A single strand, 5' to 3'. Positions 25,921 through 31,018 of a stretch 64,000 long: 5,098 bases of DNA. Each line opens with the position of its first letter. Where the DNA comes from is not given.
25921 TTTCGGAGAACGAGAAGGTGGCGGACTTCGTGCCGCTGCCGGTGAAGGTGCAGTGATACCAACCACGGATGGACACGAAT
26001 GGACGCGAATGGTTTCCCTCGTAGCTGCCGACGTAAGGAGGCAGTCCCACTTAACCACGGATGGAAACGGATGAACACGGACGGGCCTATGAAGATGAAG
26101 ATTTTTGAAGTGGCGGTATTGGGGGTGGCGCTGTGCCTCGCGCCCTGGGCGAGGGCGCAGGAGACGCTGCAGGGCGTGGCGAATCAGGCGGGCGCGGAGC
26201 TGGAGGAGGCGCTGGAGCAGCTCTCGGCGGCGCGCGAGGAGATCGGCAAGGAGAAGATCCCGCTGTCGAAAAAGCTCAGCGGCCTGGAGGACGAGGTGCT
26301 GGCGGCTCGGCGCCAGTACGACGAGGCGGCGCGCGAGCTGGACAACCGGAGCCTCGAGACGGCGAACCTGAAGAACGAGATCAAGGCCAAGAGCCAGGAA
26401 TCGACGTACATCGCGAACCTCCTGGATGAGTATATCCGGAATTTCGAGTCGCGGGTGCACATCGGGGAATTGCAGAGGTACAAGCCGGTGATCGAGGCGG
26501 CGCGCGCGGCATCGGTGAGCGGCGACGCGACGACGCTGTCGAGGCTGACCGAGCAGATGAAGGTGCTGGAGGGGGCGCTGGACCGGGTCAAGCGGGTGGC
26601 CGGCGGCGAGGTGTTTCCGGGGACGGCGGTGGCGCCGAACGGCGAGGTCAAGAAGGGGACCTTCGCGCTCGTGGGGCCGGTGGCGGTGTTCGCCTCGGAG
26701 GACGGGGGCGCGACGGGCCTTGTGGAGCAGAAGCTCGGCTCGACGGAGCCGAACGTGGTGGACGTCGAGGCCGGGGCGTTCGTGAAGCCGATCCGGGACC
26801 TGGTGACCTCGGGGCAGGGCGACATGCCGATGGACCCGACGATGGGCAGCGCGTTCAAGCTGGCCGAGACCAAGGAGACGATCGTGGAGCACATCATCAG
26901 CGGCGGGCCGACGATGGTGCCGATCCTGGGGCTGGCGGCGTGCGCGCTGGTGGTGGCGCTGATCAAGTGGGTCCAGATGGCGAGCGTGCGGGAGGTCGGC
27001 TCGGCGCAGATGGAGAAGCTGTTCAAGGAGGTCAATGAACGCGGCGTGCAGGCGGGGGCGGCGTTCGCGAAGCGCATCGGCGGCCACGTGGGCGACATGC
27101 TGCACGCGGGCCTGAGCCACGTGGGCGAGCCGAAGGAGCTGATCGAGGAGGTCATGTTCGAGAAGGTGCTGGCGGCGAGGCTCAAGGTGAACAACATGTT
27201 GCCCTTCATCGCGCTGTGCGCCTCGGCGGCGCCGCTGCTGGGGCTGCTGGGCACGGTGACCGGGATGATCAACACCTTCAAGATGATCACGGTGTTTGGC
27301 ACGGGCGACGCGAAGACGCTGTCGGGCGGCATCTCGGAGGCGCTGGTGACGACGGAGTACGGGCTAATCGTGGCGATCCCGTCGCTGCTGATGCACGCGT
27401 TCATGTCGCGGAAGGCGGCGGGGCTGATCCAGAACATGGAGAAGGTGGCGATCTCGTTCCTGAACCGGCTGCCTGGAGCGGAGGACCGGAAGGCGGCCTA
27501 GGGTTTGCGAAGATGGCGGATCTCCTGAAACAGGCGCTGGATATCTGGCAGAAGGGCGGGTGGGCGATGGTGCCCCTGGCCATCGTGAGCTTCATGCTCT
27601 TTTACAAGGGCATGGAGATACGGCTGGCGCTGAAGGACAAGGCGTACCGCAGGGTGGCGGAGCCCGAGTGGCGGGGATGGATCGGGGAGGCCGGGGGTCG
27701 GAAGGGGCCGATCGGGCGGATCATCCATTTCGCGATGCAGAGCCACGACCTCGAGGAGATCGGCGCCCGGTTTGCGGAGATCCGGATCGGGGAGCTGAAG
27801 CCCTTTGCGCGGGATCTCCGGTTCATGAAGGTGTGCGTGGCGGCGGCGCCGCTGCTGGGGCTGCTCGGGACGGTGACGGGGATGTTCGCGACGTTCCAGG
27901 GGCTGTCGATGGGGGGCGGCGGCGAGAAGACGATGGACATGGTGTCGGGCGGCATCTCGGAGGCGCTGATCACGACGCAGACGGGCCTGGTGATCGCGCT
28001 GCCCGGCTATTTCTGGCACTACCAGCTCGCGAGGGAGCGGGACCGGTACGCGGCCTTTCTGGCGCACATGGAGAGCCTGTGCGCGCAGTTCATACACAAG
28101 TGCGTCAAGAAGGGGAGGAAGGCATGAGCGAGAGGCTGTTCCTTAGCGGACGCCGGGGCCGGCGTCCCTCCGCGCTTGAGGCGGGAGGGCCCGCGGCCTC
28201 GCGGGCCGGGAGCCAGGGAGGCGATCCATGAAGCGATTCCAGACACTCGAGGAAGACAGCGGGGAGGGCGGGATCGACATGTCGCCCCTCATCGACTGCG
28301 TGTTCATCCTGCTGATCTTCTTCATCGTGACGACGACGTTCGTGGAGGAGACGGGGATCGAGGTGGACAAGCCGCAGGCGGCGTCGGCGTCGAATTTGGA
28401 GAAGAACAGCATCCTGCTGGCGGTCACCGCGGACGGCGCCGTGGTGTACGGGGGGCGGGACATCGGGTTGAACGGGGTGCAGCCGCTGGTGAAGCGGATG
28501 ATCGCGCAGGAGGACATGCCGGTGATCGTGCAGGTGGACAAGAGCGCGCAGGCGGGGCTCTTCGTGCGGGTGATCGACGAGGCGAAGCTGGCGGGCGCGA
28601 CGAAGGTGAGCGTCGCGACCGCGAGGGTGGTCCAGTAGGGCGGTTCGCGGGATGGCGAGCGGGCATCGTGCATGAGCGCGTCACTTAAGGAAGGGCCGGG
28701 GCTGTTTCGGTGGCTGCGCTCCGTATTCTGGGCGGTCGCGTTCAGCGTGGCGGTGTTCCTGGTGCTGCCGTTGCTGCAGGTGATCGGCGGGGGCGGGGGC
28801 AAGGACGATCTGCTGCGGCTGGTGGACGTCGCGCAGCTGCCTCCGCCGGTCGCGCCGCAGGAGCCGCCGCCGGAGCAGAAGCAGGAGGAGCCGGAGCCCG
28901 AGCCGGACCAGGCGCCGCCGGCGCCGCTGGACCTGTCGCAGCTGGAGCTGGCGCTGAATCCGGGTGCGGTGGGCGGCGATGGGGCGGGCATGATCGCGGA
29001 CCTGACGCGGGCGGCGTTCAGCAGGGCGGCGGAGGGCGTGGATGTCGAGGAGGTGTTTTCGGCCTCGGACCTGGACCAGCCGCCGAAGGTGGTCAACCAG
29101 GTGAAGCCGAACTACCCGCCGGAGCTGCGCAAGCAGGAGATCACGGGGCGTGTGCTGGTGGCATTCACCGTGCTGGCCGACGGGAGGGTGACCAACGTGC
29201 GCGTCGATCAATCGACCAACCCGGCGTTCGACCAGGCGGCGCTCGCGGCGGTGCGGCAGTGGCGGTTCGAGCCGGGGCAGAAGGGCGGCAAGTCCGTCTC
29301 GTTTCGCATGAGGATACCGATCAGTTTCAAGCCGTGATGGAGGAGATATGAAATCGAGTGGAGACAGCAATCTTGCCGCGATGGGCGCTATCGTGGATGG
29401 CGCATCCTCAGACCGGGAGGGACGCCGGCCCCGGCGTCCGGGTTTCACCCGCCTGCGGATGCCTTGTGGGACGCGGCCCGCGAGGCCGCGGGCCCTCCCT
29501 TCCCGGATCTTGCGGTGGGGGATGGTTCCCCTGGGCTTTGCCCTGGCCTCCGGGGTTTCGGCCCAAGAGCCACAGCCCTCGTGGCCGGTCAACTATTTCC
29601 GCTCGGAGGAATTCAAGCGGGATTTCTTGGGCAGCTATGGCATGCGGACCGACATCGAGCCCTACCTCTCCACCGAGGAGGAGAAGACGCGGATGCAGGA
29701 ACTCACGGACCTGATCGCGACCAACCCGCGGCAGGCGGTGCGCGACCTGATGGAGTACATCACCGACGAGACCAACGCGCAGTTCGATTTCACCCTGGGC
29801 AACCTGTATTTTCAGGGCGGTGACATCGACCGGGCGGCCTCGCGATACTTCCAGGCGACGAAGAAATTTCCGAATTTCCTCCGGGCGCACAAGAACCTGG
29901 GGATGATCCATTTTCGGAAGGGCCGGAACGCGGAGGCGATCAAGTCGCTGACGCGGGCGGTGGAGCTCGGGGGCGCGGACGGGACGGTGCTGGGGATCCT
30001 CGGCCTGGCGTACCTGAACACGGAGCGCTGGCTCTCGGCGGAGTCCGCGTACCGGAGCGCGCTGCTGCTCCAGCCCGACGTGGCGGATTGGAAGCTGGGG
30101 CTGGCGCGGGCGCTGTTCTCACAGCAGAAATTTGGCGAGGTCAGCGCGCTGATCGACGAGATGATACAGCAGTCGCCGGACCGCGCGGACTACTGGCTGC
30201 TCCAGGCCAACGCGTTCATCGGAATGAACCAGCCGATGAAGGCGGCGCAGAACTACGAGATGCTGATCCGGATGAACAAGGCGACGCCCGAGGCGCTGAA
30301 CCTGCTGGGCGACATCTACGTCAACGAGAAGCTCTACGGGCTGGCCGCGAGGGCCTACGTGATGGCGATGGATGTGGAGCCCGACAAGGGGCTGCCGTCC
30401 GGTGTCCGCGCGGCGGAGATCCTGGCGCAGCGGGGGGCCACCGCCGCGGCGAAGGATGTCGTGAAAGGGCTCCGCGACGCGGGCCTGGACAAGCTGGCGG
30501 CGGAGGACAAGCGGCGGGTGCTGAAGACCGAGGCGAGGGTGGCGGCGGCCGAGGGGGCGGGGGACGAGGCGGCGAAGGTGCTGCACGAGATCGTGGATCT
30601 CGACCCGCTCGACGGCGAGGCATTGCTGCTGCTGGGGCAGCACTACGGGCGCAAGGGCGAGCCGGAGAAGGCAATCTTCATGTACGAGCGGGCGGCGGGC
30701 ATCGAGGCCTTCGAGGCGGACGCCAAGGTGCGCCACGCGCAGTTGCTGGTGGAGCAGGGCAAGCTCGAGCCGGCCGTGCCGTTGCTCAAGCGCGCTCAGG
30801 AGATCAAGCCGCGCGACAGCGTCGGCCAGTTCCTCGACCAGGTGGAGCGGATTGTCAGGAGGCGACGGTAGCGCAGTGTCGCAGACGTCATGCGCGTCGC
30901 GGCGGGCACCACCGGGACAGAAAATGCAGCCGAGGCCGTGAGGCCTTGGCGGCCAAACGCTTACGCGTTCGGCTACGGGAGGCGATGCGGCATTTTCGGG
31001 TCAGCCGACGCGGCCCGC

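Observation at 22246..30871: Vibrio TonB2/Ttp-like seven-gene energy-transduction cluster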

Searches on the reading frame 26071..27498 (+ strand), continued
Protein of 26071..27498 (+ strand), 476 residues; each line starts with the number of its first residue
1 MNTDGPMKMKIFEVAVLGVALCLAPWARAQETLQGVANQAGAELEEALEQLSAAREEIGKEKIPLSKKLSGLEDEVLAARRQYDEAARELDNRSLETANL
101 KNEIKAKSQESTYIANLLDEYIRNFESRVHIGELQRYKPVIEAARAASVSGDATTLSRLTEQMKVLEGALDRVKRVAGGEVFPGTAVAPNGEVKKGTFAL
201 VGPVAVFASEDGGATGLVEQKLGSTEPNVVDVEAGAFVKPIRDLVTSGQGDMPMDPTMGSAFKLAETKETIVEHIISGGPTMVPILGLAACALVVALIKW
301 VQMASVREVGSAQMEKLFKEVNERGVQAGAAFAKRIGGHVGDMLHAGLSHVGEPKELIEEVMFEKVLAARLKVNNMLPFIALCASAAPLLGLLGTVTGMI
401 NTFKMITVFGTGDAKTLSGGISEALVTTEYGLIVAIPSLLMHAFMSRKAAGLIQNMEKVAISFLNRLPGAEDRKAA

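Call 63: fold_search(model_id=the predicted structure, library=pdb)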
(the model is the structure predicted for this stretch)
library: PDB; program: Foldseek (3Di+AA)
matches with E <= 10: 692; with E <= 0.001: 52
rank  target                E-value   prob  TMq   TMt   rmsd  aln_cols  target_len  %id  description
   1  5sv0_G                2.3e-07  1.00  0.33  0.63   5.1       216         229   21  Structure of the ExbB/ExbD complex from E. coli at pH 7.0 (released 2016-09-28)
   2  5sv0_C                5.1e-07  1.00  0.32  0.62   5.0       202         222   22  Structure of the ExbB/ExbD complex from E. coli at pH 7.0 (released 2016-09-28)
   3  9ddo_B                7.0e-07  1.00  0.34  0.64   5.0       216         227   20  E. coli TonB-ExbBD TonB bound to ExbB chain C (released 2025-07-09)
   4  9ddo_A                7.7e-07  1.00  0.32  0.63   5.0       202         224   22  E. coli TonB-ExbBD TonB bound to ExbB chain C (released 2025-07-09)
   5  9ddm_E                9.0e-07  1.00  0.35  0.68   4.4       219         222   17  E. coli TolAQR conformation I (released 2025-07-09)
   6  5sv0_F                9.4e-07  1.00  0.32  0.62   5.3       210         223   21  Structure of the ExbB/ExbD complex from E. coli at pH 7.0 (released 2016-09-28)
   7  5sv0_B                9.9e-07  1.00  0.32  0.63   4.9       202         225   22  Structure of the ExbB/ExbD complex from E. coli at pH 7.0 (released 2016-09-28)
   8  5zfp_B                1.3e-06  1.00  0.33  0.66   4.8       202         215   22  Structure of the ExbB/ExbD hexameric complex (released 2018-05-09)
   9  5sv0_D                1.6e-06  1.00  0.33  0.66   5.3       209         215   22  Structure of the ExbB/ExbD complex from E. coli at pH 7.0 (released 2016-09-28)
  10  5zfp_J                1.6e-06  1.00  0.33  0.66   4.8       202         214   22  Structure of the ExbB/ExbD hexameric complex (released 2018-05-09)
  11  5sv0_E                1.7e-06  1.00  0.32  0.64   5.0       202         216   22  Structure of the ExbB/ExbD complex from E. coli at pH 7.0 (released 2016-09-28)
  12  9avi_A                1.9e-06  1.00  0.31  0.63   6.4       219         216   20  TolQ inner membrane protein from Acinetobacter baumannii (released 2025-01-22)
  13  8odt_A                2.0e-06  1.00  0.35  0.68   4.4       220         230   16  Structure of TolQR complex from E.coli (released 2023-11-01)
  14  5sv0_I                2.0e-06  1.00  0.32  0.62   5.0       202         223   22  Structure of the ExbB/ExbD complex from E. coli at pH 7.0 (released 2016-09-28)
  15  9ddo_E                3.0e-06  1.00  0.34  0.64   5.0       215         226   21  E. coli TonB-ExbBD TonB bound to ExbB chain C (released 2025-07-09)
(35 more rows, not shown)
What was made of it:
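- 26089..27501 (+): TtpC-like long ExbB/TolQ/MotA-family protein. It has a cleavable or anchoring N-terminal hydrophobic segment, a ~255-aa periplasmic domain (100-residue helix, helical bundle, small beta domain), then a complete 3-TM ExbB fold. Foldseek to ExbB/TolQ chains with TM-score 0.62-0.69 on the target (call 63).
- On Ttp-type (Vibrio TonB2/TonB3) Ton system: ExbB fold of the C-terminal part (call 63).
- Its C-terminal ~215 residues superpose on whole ExbB/TolQ chains (call 63).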

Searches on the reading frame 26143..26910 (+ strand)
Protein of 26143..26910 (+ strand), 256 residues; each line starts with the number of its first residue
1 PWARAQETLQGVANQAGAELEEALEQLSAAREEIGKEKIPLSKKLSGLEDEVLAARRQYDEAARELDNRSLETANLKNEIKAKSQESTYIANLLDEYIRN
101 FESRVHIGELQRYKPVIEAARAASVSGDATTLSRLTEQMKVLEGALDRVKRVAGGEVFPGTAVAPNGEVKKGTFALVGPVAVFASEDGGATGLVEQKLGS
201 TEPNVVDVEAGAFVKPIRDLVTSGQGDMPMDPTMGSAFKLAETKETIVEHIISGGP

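Call 58: search_protein_families(library=pfam, proteins=[window:26143-26910:+], max_evalue=1)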
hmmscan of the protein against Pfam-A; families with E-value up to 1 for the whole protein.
window:26143-26910:+ (256 aa): 9 families
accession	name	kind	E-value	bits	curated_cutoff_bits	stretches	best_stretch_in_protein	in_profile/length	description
PF04011.17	LemA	-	0.016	15.5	26.2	1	14-69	54-114/149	LemA family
PF24423.1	OVT1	-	0.054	14.3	30.9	0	13-49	62-98/100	Major antigen, helical domain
PF14197.11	Cep57_CLD_2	-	0.061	13.9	27.1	1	41-97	15-64/67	Centrosome localisation domain of PPC89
PF17031.10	DUF5101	-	0.07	13.7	27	1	7-47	55-95/99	Domain of unknown function (DUF5101)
PF05816.16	TelA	-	0.092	12.2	30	1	5-141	31-178/332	Toxic anion resistance protein (TelA)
PF08647.16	BRE1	-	0.093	13.3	27.9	1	19-88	7-76/95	BRE1 E3 ubiquitin ligase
PF23067.1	MG280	-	0.14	12.1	27.4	1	60-140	64-139/259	Uncharacterised protein MG280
PF09787.14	Golgin_A5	-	0.62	10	31.7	1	14-92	92-167/305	Golgin subfamily A member 5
PF13863.11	DUF4200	-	0.76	10.6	29.7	0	14-97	23-106/119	Domain of unknown function (DUF4200)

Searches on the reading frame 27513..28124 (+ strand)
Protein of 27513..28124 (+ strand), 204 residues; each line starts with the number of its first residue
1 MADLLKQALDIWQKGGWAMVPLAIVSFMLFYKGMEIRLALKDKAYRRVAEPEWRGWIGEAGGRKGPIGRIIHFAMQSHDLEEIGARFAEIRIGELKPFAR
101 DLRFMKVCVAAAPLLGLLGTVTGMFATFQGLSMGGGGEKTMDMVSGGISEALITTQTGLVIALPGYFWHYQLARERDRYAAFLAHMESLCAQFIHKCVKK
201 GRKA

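Call 9: search_protein_families(library=pfam, proteins=[window:27513-28124:+], max_evalue=0.01)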
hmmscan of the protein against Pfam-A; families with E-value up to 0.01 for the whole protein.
window:27513-28124:+ (204 aa): 1 family
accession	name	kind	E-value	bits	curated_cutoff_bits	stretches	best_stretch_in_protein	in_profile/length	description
PF01618.21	MotA_ExbB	-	4.6e-21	75.3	22.9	1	68-178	7-120/127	MotA/TolQ/ExbB proton channel family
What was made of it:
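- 27513..28127 (+): Short ExbB (204 aa). MotA_ExbB 4.6e-21 (call 9).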

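Call 10: search_protein_families(library=ncbifam, proteins=[window:27513-28124:+], max_evalue=0.001)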
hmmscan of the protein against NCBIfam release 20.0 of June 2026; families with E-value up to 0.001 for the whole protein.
window:27513-28124:+ (204 aa): 5 families
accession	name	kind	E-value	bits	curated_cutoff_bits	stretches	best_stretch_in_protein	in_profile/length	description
TIGR02796.1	tolQ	equivalog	3.7e-15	56.3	221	1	94-183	115-203/216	protein TolQ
TIGR02797.1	exbB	equivalog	9.8e-12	45.1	206.2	1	83-190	100-205/211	tonB-system energizer ExbB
TIGR02805.1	exbB2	equivalog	2e-09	37.7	135.35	1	99-175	52-126/138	TonB-system energizer ExbB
NF008066.0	PRK10801.1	equivalog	2.1e-09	37.2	403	1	94-176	119-199/230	Tol-Pal system protein TolQ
NF007722.0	PRK10414.1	equivalog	1.3e-08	34.6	402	1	104-185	132-211/244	tol-pal system-associated acyl-CoA thioesterase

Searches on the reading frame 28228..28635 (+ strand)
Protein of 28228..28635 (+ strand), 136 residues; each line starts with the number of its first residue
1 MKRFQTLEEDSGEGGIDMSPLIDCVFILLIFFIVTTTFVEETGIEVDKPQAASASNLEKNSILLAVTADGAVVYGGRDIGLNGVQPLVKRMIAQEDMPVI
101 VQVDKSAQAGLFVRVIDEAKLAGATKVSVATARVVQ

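Call 9: search_protein_families(library=pfam, proteins=[window:28228-28635:+], max_evalue=0.01)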
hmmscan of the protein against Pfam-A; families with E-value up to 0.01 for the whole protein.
window:28228-28635:+ (136 aa): 1 family
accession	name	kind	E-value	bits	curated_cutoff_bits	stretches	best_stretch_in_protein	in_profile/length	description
PF02472.21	ExbD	-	3.9e-28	98.5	25.4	1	12-132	4-126/128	Biopolymer transport protein ExbD/TolR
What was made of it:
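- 28228..28638 (+): ExbD (136 aa), with the transmembrane Asp in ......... PF02472 at 3.9e-28 (call 9).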

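Call 10: search_protein_families(library=ncbifam, proteins=[window:28228-28635:+], max_evalue=0.001)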
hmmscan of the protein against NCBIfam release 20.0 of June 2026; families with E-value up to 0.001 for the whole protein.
window:28228-28635:+ (136 aa): 5 families
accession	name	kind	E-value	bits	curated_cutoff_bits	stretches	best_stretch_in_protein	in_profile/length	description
TIGR02804.1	ExbD_2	equivalog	2.5e-12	47.3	123.45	1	15-129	3-117/121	TonB system transport protein ExbD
TIGR02801.1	tolR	equivalog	3.4e-12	47.1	127.3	1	16-131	5-128/129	protein TolR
NF008429.0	PRK11267.1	equivalog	6.8e-10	39.1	216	1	6-130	8-133/141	TonB system transport protein ExbD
TIGR02803.1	ExbD_1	equivalog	4.6e-08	33.2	152.95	1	16-129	4-118/122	TonB system transport protein ExbD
NF008248.0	PRK11024.1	equivalog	5.1e-05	23.4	162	0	15-60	15-59/142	colicin uptake protein TolR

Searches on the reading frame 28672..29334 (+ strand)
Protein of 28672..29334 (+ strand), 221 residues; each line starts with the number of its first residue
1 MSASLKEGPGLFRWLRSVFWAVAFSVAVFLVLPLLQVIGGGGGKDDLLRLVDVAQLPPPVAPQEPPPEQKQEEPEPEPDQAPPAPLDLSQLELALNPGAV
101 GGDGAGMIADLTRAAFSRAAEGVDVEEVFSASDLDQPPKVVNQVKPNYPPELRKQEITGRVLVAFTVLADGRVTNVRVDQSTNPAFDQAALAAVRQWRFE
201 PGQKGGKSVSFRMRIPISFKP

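Call 9: search_protein_families(library=pfam, proteins=[window:28672-29334:+], max_evalue=0.01)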
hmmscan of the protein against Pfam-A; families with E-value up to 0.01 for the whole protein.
window:28672-29334:+ (221 aa): 2 families
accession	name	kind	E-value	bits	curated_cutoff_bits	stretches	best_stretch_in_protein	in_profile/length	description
PF03544.19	TonB_C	-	8.2e-24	84.3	24.6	1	145-220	2-78/79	Gram-negative bacterial TonB protein C-terminal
PF13103.11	TonB_2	-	3.5e-05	24.3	22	1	139-198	7-66/85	TonB C terminal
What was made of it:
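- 28672..29337 (+): TonB (221 aa): one N-terminal TM, a Pro/Glu-rich spacer and a TonB_C domain. PF03544 at 8.2e-24 (call 9).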

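Call 10: search_protein_families(library=ncbifam, proteins=[window:28672-29334:+], max_evalue=0.001)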
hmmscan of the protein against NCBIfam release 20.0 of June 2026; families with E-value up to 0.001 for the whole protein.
window:28672-29334:+ (221 aa): 10 families
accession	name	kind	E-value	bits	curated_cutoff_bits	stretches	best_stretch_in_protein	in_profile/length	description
TIGR01352.1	tonB_Cterm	subfamily_domain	1.8e-22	79.5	27.1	1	146-221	1-75/76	TonB family protein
NF038079.1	TonB_sider_MxcH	equivalog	1.1e-14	53.6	925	1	137-220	1-84/792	TonB-dependent siderophore myxochelin receptor MxcH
NF008083.0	PRK10819.1-4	equivalog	3.2e-13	50.2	448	1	136-209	151-225/239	TonB system transport protein TonB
NF008081.0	PRK10819.1-2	equivalog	2.3e-12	47.4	377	1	134-207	150-224/240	TonB system transport protein TonB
NF008082.0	PRK10819.1-3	equivalog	2.4e-12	47.2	265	1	135-214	156-235/242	TonB system transport protein TonB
NF033768.1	myxo_SS_tail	domain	1.5e-09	37.8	40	1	143-212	16-86/92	AgmX/PglI C-terminal domain-containing protein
TIGR02794.1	tolA_full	equivalog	3.3e-07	29.9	59.45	1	140-221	284-362/362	cell envelope integrity protein TolA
NF008084.0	PRK10819.1-5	equivalog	3.7e-07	30.3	315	1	58-210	77-235/249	TonB system transport protein TonB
NF033760.1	gliding_GltG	equivalog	2.7e-06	26.2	650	1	143-209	569-637/650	adventurous gliding motility protein GltG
NF008080.0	PRK10819.1-1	equivalog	4.9e-05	22.8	418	1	128-200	155-230/252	TonB system transport protein TonB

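Call 85: search_solved_structures(query=window:28672-29334:+, max_evalue=0.01)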
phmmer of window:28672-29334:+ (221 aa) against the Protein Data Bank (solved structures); distinct sequences matched with E-value up to 0.01: 13.
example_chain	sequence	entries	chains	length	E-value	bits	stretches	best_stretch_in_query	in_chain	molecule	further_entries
6fip_A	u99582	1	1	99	3.2e-10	43.4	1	138-212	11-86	Protein TonB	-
6i97_D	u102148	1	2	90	5.1e-10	42.7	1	141-212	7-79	Protein TonB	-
1u07_A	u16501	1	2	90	9.1e-10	41.9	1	138-207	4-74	TonB protein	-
1xx3_A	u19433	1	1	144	1.4e-09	41.3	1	135-207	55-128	TonB protein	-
2gsk_B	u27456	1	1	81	1.4e-09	41.3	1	138-207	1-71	protein TONB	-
8rd6_A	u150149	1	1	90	1.8e-08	37.7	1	138-207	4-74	Protein TonB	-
1ihr_A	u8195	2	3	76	7.2e-07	32.4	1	154-207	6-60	TonB protein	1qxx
2k9k_A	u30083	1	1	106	1.4e-06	31.4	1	138-210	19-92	TonB2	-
5lw8_A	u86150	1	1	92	2.5e-05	27.4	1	145-198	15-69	Protein TonB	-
6sly_A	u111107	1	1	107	3.6e-05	26.9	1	144-198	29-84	Protein TonB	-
9ddo_F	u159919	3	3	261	6.6e-05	26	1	72-207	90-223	Protein TonB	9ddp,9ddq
2grx_C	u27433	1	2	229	9.1e-05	25.5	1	71-207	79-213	Protein tonB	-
7zc8_B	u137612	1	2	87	0.0049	19.9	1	145-201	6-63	Protein TonB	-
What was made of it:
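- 28672..29337 (+): PDB TonB C-terminal domains match at 3e-10 to 1e-6, including V. anguillarum TonB2, entry 2k9k (call 85).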

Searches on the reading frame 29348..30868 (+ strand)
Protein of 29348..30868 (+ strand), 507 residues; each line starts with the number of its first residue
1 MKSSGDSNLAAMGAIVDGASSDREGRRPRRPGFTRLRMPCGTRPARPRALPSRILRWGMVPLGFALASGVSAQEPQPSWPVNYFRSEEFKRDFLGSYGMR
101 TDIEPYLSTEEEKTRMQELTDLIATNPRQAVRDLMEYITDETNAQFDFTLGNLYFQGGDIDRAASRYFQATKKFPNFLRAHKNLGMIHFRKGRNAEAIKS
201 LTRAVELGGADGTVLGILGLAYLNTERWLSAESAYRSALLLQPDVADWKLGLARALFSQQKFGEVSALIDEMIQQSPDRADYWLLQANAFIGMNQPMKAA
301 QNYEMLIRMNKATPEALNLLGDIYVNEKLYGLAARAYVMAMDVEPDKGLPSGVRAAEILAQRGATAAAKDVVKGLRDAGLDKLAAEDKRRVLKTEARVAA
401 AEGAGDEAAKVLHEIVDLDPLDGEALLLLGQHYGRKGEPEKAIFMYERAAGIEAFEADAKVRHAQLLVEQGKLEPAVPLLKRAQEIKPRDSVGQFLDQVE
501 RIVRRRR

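Call 9: search_protein_families(library=pfam, proteins=[window:29348-30868:+], max_evalue=0.01)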
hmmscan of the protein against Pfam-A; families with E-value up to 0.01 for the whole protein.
window:29348-30868:+ (507 aa): 21 families
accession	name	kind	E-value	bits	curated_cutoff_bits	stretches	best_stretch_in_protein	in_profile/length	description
PF13432.12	TPR_16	-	2.1e-29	102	32.7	4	149-208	2-61/65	Tetratricopeptide repeat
PF00515.34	TPR_1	-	4.7e-24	83.6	27.8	1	179-207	2-30/34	Tetratricopeptide repeat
PF07719.23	TPR_2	-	5.9e-24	82.6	27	1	179-207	2-30/34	Tetratricopeptide repeat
PF14559.12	TPR_19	-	1e-22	80.6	25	4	229-288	8-67/68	Tetratricopeptide repeat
PF13428.12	TPR_14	-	1.1e-19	69.4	23.5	1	392-431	4-43/44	Tetratricopeptide repeat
PF13181.12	TPR_8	-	3.9e-19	67.6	25.7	0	183-207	6-30/34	Tetratricopeptide repeat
PF13414.12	TPR_11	-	3.8e-14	52.5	26.8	1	151-192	1-42/42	TPR repeat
PF13424.12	TPR_12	-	1.4e-12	48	30.1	1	179-239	4-72/77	Tetratricopeptide repeat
PF13176.12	TPR_7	-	3.2e-12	45.9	27.9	0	180-208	1-29/36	Tetratricopeptide repeat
PF13431.12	TPR_17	-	4.5e-10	39.4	24.4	0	169-198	4-33/34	Tetratricopeptide repeat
PF23914.1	TPR_CcmH_CycH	-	2.8e-09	37.4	42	1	217-312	55-153/158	Cytochrome c-type biogenesis protein H TPR domain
PF25063.1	ARM_TT21_C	-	6.4e-09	36.4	35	1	282-345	97-160/209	Tetratricopeptide repeat protein 21 C-terminal ARM domain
PF12895.13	ANAPC3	-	1.5e-08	35.2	27.2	0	440-486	6-51/82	Anaphase-promoting complex, cyclosome, subunit 3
PF13174.12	TPR_6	-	1.5e-07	32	26.3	0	149-176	5-32/33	Tetratricopeptide repeat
PF20308.4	TPR-S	-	3e-06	28.2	27.6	0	380-440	9-68/102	Tetratricopeptide Repeats-Sensor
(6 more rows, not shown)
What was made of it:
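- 29348..30871 (+): TtpD-like TPR protein (507-aa ORF; the probable start is 29459 or 29522, giving ~450-470 aa). Multiple TPR families (call 9).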

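Call 10: search_protein_families(library=ncbifam, proteins=[window:29348-30868:+], max_evalue=0.001)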
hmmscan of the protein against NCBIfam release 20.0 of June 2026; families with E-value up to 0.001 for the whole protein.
window:29348-30868:+ (507 aa): 27 families (the best 25 are shown)
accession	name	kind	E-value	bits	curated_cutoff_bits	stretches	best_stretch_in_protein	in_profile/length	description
TIGR02917.1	PEP_TPR_lipo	equivalog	3.4e-36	124.5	312.2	3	214-315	127-228/899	XrtA/PEP-CTERM system TPR-repeat protein PrsT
NF040959.1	MamA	equivalog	7.2e-26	90.9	200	2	382-491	30-139/204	magnetosome protein MamA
NF033920.0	C39_PA2778_fam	equivalog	1.2e-16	60.9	150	1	111-207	155-253/255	PA2778 family cysteine peptidase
NF052415.1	T3SS_chap_SctY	equivalog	4.6e-16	59.2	70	2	213-308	7-105/106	type III secretion apparatus assembly chaperone SctY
TIGR02552.1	LcrH_SycD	equivalog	9.9e-16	57.7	104.8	1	402-491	31-120/136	SycD/LcrH family type III secretion system chaperone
TIGR02521.1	type_IV_pilW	equivalog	2.3e-14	53.5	154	2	140-214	27-101/234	type IV pilus biogenesis/stability protein PilW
TIGR03939.1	PGA_TPR_OMP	equivalog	1.9e-12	46.2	366.65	1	186-318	61-192/800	poly-beta-1,6 N-acetyl-D-glucosamine export porin PgaA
TIGR00540.1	TPR_hemY_coli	hypoth_equivalog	5.7e-12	45.1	142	1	252-371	267-381/385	heme biosynthesis-associated TPR protein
NF008520.0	PRK11447.1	equivalog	1.9e-09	36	858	1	175-420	268-492/1157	cellulose synthase complex outer membrane protein BcsC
NF033762.1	social_mot_Tgl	equivalog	4.4e-09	36.1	225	1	148-205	140-197/252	social motility TPR repeat lipoprotein Tgl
NF047507.1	TPR_BatC_Lepto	exception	7.8e-09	35.3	175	1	139-191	91-143/214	TPR repeat-containing protein BatC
NF008755.0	PRK11788.1-3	equivalog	9.4e-09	35.1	430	0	97-165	20-91/388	lipopolysaccharide assembly protein LapB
TIGR02795.1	tol_pal_ybgF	equivalog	2.1e-08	34.8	90.1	0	141-203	36-101/119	tol-pal system protein YbgF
NF008757.0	PRK11788.1-5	equivalog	2.2e-08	33.7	363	0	139-278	175-314/388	lipopolysaccharide assembly protein LapB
NF033758.1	gliding_GltE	equivalog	3.4e-07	29.6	225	1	147-310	157-320/411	adventurous gliding motility TPR repeat lipoprotein GltE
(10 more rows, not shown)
